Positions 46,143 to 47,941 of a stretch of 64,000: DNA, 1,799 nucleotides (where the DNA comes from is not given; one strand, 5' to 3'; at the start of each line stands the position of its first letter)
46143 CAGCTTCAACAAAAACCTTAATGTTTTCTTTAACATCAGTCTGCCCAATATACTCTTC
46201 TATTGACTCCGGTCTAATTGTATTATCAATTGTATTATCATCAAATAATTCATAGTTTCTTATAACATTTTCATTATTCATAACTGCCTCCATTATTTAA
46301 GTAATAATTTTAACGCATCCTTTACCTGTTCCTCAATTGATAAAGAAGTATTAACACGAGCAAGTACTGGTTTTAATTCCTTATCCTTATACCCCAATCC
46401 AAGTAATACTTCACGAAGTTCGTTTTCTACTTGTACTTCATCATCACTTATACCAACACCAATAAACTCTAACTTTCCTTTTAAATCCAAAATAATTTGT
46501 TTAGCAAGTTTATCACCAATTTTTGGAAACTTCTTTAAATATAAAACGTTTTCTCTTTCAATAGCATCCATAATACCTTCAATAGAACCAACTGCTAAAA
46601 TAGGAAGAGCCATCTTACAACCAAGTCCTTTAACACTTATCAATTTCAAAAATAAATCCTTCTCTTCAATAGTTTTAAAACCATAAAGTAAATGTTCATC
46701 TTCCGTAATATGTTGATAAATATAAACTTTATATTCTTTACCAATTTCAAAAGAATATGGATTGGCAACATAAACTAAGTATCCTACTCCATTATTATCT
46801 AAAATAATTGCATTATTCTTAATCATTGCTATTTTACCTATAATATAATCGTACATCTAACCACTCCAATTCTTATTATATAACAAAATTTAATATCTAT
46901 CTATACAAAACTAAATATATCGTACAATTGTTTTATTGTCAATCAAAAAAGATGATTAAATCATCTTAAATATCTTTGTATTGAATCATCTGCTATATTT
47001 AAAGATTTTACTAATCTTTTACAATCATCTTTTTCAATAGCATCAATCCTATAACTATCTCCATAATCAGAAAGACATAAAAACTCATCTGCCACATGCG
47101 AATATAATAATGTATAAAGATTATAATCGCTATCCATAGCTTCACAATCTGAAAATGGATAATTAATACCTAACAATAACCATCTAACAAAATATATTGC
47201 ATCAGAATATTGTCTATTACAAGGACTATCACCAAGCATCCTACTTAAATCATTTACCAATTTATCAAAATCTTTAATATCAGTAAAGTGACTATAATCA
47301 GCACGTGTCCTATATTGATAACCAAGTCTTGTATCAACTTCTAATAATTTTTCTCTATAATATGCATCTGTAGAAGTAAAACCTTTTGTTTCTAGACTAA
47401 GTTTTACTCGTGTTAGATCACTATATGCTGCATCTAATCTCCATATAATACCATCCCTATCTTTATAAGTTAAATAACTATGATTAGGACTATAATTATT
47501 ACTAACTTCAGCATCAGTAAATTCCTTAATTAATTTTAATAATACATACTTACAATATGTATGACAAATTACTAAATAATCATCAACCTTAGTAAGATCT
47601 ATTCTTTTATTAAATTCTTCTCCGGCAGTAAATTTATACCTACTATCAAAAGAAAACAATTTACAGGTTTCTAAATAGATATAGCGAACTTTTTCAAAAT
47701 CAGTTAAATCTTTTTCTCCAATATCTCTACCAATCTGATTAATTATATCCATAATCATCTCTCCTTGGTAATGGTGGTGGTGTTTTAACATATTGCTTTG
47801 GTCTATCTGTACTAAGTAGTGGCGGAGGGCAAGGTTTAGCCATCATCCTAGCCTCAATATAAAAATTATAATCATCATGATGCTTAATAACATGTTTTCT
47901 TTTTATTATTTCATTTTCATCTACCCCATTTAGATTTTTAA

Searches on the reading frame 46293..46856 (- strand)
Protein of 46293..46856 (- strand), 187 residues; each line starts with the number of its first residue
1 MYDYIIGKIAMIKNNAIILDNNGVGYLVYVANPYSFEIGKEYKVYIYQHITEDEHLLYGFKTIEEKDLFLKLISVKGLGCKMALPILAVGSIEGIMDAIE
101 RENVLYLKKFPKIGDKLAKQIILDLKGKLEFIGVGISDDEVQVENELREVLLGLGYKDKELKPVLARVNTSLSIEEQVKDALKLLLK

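Call 71: search_protein_families(library=pfam, proteins=[window:46293-46856:-], max_evalue=0.00001)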
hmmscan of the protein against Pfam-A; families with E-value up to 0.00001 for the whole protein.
window:46293-46856:- (187 aa): 3 families
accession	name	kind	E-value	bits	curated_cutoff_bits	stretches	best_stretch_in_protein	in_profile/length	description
PF01330.27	RuvA_N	-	7.4e-17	61.6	23.6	1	1-59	1-61/61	RuvA N terminal domain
PF14520.12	HHH_5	-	2.9e-10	40.9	27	1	69-126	1-56/57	Helix-hairpin-helix domain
PF07499.19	RuvA_C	-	6.9e-08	33.3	24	1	144-185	3-46/47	RuvA, C-terminal domain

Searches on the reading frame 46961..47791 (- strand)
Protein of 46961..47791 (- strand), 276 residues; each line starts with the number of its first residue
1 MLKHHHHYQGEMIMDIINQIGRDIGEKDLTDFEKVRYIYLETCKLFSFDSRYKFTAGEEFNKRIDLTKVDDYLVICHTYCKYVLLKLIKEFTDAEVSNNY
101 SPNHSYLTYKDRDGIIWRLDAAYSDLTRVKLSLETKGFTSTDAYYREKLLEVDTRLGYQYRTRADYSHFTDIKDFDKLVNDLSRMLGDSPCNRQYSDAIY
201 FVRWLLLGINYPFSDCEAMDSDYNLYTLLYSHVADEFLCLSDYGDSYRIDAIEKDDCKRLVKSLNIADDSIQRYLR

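Call 69: find_encoding_contigs(protein=window:46961-47791:-, flank=10000, max_places=1)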
Protein window:46961-47791:- (276 aa): no gene with exactly this product is on record in the collection.

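Call 71: search_protein_families(library=pfam, proteins=[window:46961-47791:-], max_evalue=0.00001)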
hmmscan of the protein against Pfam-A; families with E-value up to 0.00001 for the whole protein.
window:46961-47791:- (276 aa): 0 families
